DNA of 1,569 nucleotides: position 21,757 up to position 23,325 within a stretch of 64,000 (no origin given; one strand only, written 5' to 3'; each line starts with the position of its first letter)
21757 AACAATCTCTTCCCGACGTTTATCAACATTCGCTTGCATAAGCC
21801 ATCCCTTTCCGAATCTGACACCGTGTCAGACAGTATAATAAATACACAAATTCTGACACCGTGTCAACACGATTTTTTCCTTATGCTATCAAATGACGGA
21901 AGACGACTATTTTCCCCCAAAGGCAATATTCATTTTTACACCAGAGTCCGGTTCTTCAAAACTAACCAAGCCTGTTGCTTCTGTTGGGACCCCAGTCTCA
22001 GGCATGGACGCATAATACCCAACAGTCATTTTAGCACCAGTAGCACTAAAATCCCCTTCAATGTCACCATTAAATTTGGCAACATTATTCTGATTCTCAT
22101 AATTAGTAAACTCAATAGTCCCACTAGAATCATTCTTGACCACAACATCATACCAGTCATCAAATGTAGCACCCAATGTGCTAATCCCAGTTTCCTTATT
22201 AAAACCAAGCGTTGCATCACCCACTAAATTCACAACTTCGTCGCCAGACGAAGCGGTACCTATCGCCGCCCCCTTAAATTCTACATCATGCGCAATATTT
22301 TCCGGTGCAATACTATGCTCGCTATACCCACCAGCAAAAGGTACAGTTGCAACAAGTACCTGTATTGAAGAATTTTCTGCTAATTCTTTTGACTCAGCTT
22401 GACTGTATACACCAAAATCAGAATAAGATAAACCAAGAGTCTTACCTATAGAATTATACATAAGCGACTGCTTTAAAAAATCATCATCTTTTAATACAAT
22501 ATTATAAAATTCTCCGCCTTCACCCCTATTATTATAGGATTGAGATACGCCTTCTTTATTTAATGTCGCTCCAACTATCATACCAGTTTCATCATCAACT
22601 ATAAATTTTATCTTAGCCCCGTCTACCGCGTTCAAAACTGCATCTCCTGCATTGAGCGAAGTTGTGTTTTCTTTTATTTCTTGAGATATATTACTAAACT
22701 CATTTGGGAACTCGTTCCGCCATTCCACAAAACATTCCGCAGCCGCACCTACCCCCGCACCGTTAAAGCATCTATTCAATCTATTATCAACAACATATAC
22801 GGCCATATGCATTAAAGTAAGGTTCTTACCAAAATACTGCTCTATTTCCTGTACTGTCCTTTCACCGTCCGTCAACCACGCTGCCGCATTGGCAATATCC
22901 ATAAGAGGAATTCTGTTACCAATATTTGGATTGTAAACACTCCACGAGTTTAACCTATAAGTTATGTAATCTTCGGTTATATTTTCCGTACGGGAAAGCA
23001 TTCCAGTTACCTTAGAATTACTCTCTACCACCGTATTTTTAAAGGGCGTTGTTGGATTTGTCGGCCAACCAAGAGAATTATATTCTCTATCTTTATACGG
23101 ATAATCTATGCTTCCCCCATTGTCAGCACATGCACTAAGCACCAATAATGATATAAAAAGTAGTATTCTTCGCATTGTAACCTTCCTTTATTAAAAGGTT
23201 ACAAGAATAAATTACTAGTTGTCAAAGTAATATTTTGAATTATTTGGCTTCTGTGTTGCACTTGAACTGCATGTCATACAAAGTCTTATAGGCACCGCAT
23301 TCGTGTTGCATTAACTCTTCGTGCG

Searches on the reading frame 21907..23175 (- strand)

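Call 3: search_protein_families(library=pfam, proteins=[window:21907-23175:-], max_evalue=1)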
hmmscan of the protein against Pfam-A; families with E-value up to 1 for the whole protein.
window:21907-23175:- (422 aa): 1 family
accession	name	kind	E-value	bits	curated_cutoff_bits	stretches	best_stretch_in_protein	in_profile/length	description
PF08139.17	LPAM_1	-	0.33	11.9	20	1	1-17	1-18/18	Prokaryotic membrane lipoprotein lipid attachment site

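Call 4: search_protein_families(library=ncbifam, proteins=[window:21907-23175:-], max_evalue=1)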
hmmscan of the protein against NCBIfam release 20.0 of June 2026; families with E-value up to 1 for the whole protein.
window:21907-23175:- (422 aa): 0 families
